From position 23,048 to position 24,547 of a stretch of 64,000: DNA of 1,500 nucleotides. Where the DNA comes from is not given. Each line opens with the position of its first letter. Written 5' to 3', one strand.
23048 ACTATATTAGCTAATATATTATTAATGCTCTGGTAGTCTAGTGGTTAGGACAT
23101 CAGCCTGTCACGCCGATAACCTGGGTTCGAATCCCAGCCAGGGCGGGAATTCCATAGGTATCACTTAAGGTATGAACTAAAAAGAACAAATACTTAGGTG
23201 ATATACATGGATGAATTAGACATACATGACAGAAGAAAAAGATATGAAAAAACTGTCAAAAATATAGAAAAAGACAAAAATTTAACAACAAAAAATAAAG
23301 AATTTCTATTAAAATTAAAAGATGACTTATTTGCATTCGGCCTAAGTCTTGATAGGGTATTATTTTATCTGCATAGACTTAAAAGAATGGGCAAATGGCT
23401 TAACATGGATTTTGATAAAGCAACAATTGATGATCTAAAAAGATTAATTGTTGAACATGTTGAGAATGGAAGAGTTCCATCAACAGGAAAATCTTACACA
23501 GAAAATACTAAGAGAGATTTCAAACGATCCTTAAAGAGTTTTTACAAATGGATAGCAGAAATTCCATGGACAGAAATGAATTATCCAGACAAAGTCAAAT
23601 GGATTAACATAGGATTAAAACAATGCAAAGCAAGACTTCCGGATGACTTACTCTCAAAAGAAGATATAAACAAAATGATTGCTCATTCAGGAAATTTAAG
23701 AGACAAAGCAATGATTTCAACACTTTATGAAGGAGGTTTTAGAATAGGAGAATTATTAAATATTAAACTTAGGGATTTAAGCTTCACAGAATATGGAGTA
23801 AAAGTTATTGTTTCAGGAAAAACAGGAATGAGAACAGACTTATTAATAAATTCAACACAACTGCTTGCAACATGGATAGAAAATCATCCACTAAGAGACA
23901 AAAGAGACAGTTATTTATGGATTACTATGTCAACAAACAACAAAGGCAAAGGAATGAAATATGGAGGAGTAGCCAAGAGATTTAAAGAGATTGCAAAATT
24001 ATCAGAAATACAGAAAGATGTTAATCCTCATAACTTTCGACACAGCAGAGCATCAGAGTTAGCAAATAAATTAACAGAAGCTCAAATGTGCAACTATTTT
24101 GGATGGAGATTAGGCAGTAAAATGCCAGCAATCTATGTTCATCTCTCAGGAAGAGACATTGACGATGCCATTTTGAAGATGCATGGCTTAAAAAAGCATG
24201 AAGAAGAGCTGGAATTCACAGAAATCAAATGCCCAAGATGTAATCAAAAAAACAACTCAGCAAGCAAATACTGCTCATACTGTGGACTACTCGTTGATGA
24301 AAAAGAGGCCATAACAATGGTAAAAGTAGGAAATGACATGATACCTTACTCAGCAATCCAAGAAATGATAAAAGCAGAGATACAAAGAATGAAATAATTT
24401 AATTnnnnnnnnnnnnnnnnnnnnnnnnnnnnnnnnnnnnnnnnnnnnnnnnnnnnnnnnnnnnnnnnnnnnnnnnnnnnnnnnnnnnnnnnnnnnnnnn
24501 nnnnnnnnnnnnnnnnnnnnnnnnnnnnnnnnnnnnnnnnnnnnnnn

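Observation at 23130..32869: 9.7-kb integrative element in tRNA-Asp with intact integrase and defence-like cargo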

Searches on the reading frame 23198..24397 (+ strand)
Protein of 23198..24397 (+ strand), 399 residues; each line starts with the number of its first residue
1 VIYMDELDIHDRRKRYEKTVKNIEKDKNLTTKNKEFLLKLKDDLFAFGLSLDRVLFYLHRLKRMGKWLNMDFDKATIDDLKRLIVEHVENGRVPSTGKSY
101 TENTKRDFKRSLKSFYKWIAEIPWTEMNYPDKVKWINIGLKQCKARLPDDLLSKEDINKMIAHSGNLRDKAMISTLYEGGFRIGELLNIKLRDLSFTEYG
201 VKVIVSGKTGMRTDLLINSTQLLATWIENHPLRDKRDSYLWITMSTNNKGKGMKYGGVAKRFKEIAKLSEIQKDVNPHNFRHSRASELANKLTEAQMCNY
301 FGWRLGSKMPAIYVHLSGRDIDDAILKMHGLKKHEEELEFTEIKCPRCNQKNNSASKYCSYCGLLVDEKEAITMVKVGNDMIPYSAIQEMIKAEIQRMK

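Call 8: search_protein_families(library=pfam, max_evalue=0.01, proteins=[window:23198-24397:+])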
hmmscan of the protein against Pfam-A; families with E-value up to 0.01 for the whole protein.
window:23198-24397:+ (399 aa): 5 families
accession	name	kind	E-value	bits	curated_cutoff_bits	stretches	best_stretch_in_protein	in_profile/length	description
PF00589.27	Phage_integrase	-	1.7e-21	77.2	27.1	1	152-317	3-169/172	Phage integrase family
PF12773.13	DZR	-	0.00049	20.7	27.3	1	342-363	24-45/45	Double zinc ribbon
PF02899.23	Phage_int_SAM_1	-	0.0005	20.7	22.3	0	98-137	12-53/83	Phage integrase, N-terminal SAM-like domain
PF13240.11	Zn_Ribbon_1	-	0.00083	19.5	25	1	344-363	1-20/23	zinc-ribbon domain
PF10571.15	UPF0547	-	0.0053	17.3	29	1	344-363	2-21/26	Uncharacterised protein family UPF0547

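Call 9: search_protein_families(library=padloc, max_evalue=0.01, proteins=[window:23198-24397:+])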
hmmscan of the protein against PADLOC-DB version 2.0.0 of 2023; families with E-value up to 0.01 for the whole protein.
window:23198-24397:+ (399 aa): 0 families

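Call 16: find_encoding_contigs(protein=window:23207-24397:+, flank=10000, max_places=10)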
Protein window:23207-24397:+ (396 aa): 6 contigs read that carry it; 5 places shown.
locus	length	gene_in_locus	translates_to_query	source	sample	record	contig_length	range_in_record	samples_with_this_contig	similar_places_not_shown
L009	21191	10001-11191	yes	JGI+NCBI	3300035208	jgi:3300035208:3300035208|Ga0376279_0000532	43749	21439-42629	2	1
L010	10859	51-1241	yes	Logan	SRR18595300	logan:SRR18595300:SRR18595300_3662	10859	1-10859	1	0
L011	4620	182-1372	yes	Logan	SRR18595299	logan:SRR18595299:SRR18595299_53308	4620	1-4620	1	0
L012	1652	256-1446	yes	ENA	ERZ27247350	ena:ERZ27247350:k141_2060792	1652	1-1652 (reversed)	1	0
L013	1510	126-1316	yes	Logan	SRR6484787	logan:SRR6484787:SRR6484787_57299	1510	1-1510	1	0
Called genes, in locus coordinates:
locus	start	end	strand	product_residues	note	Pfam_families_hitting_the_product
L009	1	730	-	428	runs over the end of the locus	PF02517:Rce1-like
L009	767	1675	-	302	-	PF02775:TPP_enzyme_C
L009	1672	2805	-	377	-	PF01855:POR_N, PF17147:PFOR_II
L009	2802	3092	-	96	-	PF13183:Fer4_8 (faint), PF13187:Fer4_9 (faint), PF12797:Fer4_2 (faint), PF12837:Fer4_6 (faint), PF13237:Fer4_10 (weak), PF14697:Fer4_21, PF12838:Fer4_7 (weak), PF00037:Fer4 (weak), +1 more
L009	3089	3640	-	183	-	PF01558:POR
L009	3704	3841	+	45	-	-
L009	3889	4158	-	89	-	PF05239:PRC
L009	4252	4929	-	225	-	-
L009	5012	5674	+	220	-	PF00588:SpoU_methylase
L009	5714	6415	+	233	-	-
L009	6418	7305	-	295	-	PF01145:Band_7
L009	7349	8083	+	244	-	PF01026:TatD_DNase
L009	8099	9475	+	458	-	-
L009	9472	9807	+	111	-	-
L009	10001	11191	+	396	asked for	PF00589:Phage_integrase, PF22823:MrpR_C_cat (faint)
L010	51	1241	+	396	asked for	PF00589:Phage_integrase, PF22823:MrpR_C_cat (faint)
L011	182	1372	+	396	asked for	PF00589:Phage_integrase, PF22823:MrpR_C_cat (faint)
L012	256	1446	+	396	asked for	PF00589:Phage_integrase, PF22823:MrpR_C_cat (faint)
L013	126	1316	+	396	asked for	PF00589:Phage_integrase, PF22823:MrpR_C_cat (faint)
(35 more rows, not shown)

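Call 31: search_protein_families(library=phrogs, max_evalue=0.01, proteins=[window:23207-24397:+])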
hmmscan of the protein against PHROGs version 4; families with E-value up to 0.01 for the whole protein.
window:23207-24397:+ (396 aa): 5 families
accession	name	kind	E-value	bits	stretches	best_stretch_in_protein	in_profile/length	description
phrog_216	-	integration and excision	7.1e-22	78.9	1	103-340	16-252/301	integrase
phrog_1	-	integration and excision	3.1e-20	74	1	54-329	190-451/611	integrase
phrog_22274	-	unknown function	6.9e-05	24.4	1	337-389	9-61/81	-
phrog_5830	-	integration and excision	0.0011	19.3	1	97-201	60-166/318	integrase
phrog_2546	-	unknown function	0.0024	19.1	1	340-371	1-32/180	-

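Call 36: search_protein_families(library=ncbifam, max_evalue=0.01, proteins=[window:23207-24397:+])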
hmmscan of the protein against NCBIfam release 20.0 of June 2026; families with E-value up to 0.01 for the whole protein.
window:23207-24397:+ (396 aa): 10 families
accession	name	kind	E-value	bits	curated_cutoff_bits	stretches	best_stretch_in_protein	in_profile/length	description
NF040815.2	recomb_XerA_Arch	equivalog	9.5e-26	90.9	220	1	48-288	14-229/263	site-specific tyrosine recombinase/integron integrase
TIGR02224.1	recomb_XerC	equivalog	1.1e-23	84.1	335.15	1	53-288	20-252/295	tyrosine recombinase XerC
TIGR02225.1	recomb_XerD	equivalog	5e-22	78.6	329.6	1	48-326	15-287/290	site-specific tyrosine recombinase XerD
NF001399.0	PRK00283.1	subfamily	5.4e-20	71.8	279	1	45-288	21-258/300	tyrosine recombinase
NF002331.0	PRK01287.1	subfamily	8e-12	44.8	371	1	92-285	90-284/365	site-specific tyrosine recombinase XerC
NF003462.0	PRK05084.1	equivalog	5.2e-11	41.9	267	1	163-325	194-356/360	tyrosine recombinase XerS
TIGR02249.1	integrase_gron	subfamily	1.1e-07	31.6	265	1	134-207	88-158/315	integron integrase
NF007371.0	PRK09871.1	subfamily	0.001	18.6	222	1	163-301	25-163/198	tyrosine-type DNA invertase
NF011946.0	PRK15417.1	equivalog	0.001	18.3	435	0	132-213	100-179/337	integron integrase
NF003214.0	PRK04179.1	equivalog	0.0087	15.9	71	0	338-360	16-39/62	50S ribosomal protein L37e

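Call 46: find_homologous_proteins(query=window:23207-24397:+, max_evalue=1e-10)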
Query window:23207-24397:+ (396 aa): 775 proteins with E <= 1e-10 among 2922 candidates; the best 120 are listed.
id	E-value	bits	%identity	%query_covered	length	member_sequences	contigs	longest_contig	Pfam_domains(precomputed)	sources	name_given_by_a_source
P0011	8.1e-267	903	100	100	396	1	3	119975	PF00589.28,PF22823.3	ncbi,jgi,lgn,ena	ncbi:MAG: site-specific integrase [Candidatus Nanoarchaeia archaeon]|jgi:site-specific recombinase X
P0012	1.1e-113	399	49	94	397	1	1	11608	PF00589.28,PF22823.3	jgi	jgi:site-specific recombinase XerD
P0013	2.0e-110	388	48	100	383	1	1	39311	PF00589.28,PF22823.3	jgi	-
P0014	1.8e-106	375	48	99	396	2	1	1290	PF00589.28,PF11917.14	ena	-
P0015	8.2e-102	359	44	100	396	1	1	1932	PF00589.28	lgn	-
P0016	2.5e-101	358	44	99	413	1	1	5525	PF00589.28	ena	-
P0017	9.9e-101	356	47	93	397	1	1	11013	PF13240.12,PF12773.14,PF00589.28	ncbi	ncbi:MAG: tyrosine-type recombinase/integrase [Candidatus Aenigmatarchaeota archaeon]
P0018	2.2e-100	355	44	100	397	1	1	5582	PF00589.28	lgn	-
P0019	9.6e-100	353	44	100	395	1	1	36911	PF00589.28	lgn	-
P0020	1.7e-99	352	45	99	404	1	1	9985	PF00589.28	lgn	-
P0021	6.1e-99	350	44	99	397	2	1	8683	PF00589.28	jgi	-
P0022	1.5e-98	349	44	99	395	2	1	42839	PF00589.28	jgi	-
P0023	7.6e-98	346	42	100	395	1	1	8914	PF13240.12,PF00589.28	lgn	-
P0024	1.2e-97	346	44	100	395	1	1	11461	PF00589.28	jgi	jgi:site-specific recombinase XerD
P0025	6.3e-97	343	45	100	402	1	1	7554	PF00589.28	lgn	-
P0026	1.1e-96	343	43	98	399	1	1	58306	PF00589.28,PF22823.3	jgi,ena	-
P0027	1.9e-96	342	43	100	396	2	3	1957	PF13495.13,PF00589.28,PF22823.3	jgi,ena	-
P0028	5.9e-96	340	45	92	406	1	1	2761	PF00589.28,PF02899.24,PF22823.3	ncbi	-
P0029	9.5e-96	339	44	99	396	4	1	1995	PF00589.28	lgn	-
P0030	1.0e-95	339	44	90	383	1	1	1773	PF13240.12,PF00589.28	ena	-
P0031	6.4e-95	337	43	100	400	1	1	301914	PF00589.28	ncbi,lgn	-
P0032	2.6e-94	335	43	100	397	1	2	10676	PF00589.28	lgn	-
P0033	2.7e-94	335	43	99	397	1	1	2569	PF00589.28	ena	-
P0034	3.9e-94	334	43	91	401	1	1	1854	PF00589.28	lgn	-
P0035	4.1e-94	334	44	93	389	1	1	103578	PF00589.28,PF02899.24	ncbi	-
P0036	5.6e-94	334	43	94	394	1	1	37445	PF00589.28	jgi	-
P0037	6.2e-94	333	43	99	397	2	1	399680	PF00589.28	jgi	-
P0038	1.8e-93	332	43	99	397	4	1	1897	PF00589.28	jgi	-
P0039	2.1e-93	332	44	92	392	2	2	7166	PF00589.28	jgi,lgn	jgi:integrase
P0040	2.8e-93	331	42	99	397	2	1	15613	PF00589.28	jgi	jgi:integrase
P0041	3.6e-93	331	42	99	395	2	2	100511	PF00589.28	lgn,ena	-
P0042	7.5e-93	330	42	99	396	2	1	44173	PF00589.28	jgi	jgi:site-specific recombinase XerD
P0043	7.9e-93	330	47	93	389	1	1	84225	PF00589.28,PF22823.3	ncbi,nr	ncbi:MAG: tyrosine-type recombinase/integrase [Candidatus Nanoarchaeia archaeon]|nr:tyrosine-type re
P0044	9.3e-93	330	43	99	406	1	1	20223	PF00589.28,PF02899.24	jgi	jgi:site-specific recombinase XerD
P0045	1.2e-92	329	46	95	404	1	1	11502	PF00589.28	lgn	-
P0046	1.2e-92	329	41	100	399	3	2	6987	PF13240.12,PF00589.28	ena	-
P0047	1.4e-92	329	42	99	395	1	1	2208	PF00589.28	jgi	jgi:integrase/recombinase XerD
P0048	1.7e-92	329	41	99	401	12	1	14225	PF00589.28,PF02899.24,PF22823.3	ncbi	-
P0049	2.4e-92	328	42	99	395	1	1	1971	PF00589.28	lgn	-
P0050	2.6e-92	328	43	99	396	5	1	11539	PF00589.28,PF02899.24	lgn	-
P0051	3.5e-92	328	46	90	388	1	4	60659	PF00589.28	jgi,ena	-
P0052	4.7e-92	327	44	92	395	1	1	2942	PF00589.28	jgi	jgi:site-specific recombinase XerD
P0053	2.3e-91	325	42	99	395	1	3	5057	PF00589.28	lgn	-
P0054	2.3e-91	325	44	93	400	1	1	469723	PF00589.28,PF22823.3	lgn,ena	-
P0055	2.6e-91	325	44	90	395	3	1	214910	PF00589.28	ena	-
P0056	4.5e-91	324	44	91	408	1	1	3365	PF00589.28,PF02899.24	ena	-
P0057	5.1e-91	324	42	99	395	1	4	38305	PF00589.28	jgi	jgi:site-specific recombinase XerD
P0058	5.6e-91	324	43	93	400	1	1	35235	PF00589.28,PF22823.3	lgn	-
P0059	5.7e-91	324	43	95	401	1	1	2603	PF00589.28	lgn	-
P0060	6.5e-91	324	42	99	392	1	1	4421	PF00589.28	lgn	-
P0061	7.6e-91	323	42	98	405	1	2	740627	PF00589.28,PF22823.3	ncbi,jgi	-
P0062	1.3e-90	323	42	98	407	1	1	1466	PF00589.28,PF02899.24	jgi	jgi:site-specific recombinase XerD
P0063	1.7e-90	322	44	92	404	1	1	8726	PF13240.12,PF00589.28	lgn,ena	-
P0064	2.1e-90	322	45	92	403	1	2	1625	PF00589.28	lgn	-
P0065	2.8e-90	321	42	93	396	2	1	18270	PF00589.28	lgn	-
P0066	2.9e-90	321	43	95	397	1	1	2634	PF00589.28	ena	-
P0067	6.5e-90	320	40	98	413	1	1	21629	PF00589.28,PF11917.14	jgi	-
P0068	7.2e-90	320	42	92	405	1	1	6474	PF00589.28,PF02899.24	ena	-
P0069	1.3e-89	319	47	89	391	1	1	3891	PF00589.28,PF22823.3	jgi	jgi:integrase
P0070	2.8e-89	318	43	94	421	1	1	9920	PF00589.28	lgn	-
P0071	3.2e-89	318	43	92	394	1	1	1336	PF00589.28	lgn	-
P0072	3.8e-89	318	43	91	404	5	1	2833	PF00589.28,PF02899.24,PF22823.3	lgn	-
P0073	4.1e-89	318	41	99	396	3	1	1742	PF00589.28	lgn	-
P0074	4.2e-89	318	44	95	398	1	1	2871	PF00589.28,PF22823.3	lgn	-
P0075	4.5e-89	317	44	95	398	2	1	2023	PF00589.28,PF22823.3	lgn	-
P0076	9.8e-89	316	43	93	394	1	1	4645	PF00589.28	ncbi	-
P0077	1.0e-88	316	42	91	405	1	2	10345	PF00589.28,PF02899.24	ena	-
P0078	1.1e-88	316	43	91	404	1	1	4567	PF00589.28,PF02899.24,PF22823.3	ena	-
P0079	1.6e-88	316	43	91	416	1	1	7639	PF00589.28,PF10571.16,PF02899.24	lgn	-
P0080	1.6e-88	316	42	91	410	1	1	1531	PF00589.28,PF02899.24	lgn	-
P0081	1.8e-88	315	42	92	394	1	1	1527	PF00589.28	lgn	-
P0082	2.1e-88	315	40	99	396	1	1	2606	PF00589.28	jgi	jgi:integrase/recombinase XerD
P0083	2.4e-88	315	43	94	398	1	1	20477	PF00589.28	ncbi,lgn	ncbi:MAG: tyrosine-type recombinase/integrase [Pseudomonadota bacterium]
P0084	2.6e-88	315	43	93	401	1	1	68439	PF13495.13,PF00589.28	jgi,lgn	jgi:site-specific recombinase XerD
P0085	3.4e-88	315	41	99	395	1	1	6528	PF00589.28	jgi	jgi:site-specific recombinase XerD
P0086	4.7e-88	314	41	100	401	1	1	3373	PF00589.28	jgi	jgi:site-specific recombinase XerD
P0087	7.3e-88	314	42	93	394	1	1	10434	PF00589.28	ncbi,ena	-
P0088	8.4e-88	313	40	99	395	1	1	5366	PF00589.28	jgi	jgi:integrase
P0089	1.1e-87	313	42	98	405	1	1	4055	PF00589.28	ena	-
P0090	1.2e-87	313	43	93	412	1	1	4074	PF00589.28,PF22823.3,PF11917.14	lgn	-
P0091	1.3e-87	313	41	93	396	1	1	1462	PF00589.28,PF02899.24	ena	-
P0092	1.5e-87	312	39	100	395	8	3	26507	PF13240.12,PF00589.28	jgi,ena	-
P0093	1.6e-87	312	43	93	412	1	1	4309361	PF00589.28,PF22823.3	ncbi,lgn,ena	-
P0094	1.9e-87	312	41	94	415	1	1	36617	PF00589.28,PF02899.24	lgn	-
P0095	2.2e-87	312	41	93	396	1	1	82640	PF00589.28,PF02899.24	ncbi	-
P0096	2.9e-87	312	40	99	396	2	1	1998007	PF00589.28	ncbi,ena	-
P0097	3.2e-87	311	41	93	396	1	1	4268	PF00589.28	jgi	jgi:integrase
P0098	3.4e-87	311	42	92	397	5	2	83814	PF00589.28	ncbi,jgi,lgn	-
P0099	3.9e-87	311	41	93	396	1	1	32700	PF00589.28,PF02899.24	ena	-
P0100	4.4e-87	311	40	96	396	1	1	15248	PF00589.28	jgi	jgi:integrase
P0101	4.5e-87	311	41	93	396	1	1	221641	PF00589.28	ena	-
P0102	4.6e-87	311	43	96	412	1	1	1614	PF00589.28,PF22823.3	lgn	-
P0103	5.3e-87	311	42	100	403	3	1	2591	PF00589.28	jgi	-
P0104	5.9e-87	311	43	95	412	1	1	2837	PF00589.28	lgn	-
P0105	6.0e-87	311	42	91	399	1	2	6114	PF00589.28,PF02899.24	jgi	jgi:integrase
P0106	1.0e-86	310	41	93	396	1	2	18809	PF00589.28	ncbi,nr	ncbi:MAG: tyrosine-type recombinase/integrase [Thermoplasmata archaeon]|nr:tyrosine-type recombinase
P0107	1.0e-86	310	41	93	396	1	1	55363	PF00589.28,PF02899.24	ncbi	-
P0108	1.1e-86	310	40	99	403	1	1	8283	PF00589.28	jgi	-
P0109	1.5e-86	309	41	92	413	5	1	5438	PF00589.28,PF22823.3,PF11917.14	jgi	-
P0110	1.7e-86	309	42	94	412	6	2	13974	PF00589.28,PF02899.24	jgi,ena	jgi:site-specific recombinase XerD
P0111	1.7e-86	309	40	93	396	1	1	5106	PF00589.28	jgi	jgi:integrase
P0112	2.0e-86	309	43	94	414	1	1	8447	PF00589.28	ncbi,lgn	-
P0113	2.1e-86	309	41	92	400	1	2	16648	PF00589.28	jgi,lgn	jgi:integrase/recombinase XerD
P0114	2.2e-86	309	41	95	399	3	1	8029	PF00589.28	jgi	jgi:site-specific recombinase XerD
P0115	2.9e-86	308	41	97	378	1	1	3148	PF00589.28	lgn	-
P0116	3.0e-86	308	42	95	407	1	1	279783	PF00589.28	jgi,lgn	jgi:site-specific recombinase XerD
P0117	3.2e-86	308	40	99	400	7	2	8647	PF00589.28,PF22823.3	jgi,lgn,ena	jgi:integrase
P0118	3.7e-86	308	43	91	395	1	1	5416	PF00589.28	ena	-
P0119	4.0e-86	308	40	98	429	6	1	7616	PF00589.28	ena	-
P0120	5.4e-86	307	42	95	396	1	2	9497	PF00589.28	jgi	jgi:integrase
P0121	5.9e-86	307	40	100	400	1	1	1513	PF00589.28,PF02899.24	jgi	jgi:integrase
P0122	6.2e-86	307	42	88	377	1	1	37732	PF00589.28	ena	-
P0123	7.1e-86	307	41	94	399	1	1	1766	PF12773.14,PF00589.28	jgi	jgi:site-specific recombinase XerD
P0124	7.4e-86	307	42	92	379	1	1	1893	PF00589.28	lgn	-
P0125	8.2e-86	307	40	93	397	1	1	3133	PF00589.28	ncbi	-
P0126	8.8e-86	307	43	93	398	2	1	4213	PF00589.28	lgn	-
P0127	1.4e-85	306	40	93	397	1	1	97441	PF00589.28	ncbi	-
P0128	1.8e-85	306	41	93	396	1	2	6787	PF00589.28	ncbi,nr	ncbi:MAG: tyrosine-type recombinase/integrase [Candidatus Thermoplasmatota archaeon]|nr:tyrosine-typ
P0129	1.9e-85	306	40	93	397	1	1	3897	PF00589.28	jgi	-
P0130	1.9e-85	306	40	94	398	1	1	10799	PF00589.28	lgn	-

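Call 48: find_encoding_contigs(protein=P0013, flank=10000, max_places=2)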
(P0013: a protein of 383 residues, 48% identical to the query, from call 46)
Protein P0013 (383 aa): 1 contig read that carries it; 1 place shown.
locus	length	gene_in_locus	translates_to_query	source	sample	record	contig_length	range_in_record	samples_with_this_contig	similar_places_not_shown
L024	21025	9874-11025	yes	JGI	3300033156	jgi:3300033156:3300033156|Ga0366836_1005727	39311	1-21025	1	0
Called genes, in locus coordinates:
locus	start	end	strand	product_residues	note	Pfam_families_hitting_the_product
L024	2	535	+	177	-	?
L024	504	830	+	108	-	PF21248:SoFic-like_C (weak), PF08279:HTH_11 (weak)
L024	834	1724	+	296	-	-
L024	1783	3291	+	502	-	PF01555:N6_N4_Mtase, PF03602:Cons_hypoth95 (faint)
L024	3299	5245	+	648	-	PF07669:Eco57I, PF02384:N6_Mtase, PF22837:M_Eco57I_C, PF12950:TaqI_C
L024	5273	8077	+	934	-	PF02384:N6_Mtase, PF20473:MmeI_Mtase (weak), PF07669:Eco57I, PF22008:BpuSI_TRD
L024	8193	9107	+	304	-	PF12760:Zn_ribbon_IS1595, PF03811:Zn_ribbon_InsA (weak), PF12762:DDE_Tnp_IS1595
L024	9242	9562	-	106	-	-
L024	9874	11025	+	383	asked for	PF00589:Phage_integrase, PF22823:MrpR_C_cat (weak)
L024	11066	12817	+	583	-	PF13385:Laminin_G_3, PF02973:Sialidase (faint), PF13385:Laminin_G_3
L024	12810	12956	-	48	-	-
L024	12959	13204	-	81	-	-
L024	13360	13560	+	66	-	-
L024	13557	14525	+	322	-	PF01145:Band_7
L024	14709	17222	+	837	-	PF01935:DUF87, PF10412:TrwB_AAD_bind (weak), PF12846:AAA_10 (weak)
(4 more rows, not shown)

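Call 49: find_encoding_contigs(protein=P0012, flank=10000, max_places=2)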
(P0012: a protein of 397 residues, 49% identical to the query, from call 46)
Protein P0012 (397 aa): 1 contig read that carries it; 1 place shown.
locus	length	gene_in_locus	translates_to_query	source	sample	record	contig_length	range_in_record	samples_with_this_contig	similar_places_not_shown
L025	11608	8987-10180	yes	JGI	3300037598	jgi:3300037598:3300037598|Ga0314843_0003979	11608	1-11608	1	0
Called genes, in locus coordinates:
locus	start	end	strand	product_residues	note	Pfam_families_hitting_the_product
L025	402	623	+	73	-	PF13412:HTH_24 (faint)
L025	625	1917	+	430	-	PF01555:N6_N4_Mtase, PF01170:UPF0020 (weak), PF13847:Methyltransf_31 (faint), PF08241:Methyltransf_11 (faint), PF13649:Methyltransf_25 (faint)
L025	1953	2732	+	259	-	-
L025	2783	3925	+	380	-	-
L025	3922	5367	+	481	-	PF01935:DUF87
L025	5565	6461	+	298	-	-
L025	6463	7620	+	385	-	-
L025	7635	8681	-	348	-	-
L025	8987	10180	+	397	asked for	PF22823:MrpR_C_cat (faint), PF00589:Phage_integrase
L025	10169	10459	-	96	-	-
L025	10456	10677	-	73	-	-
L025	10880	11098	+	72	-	-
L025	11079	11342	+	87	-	-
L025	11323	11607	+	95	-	?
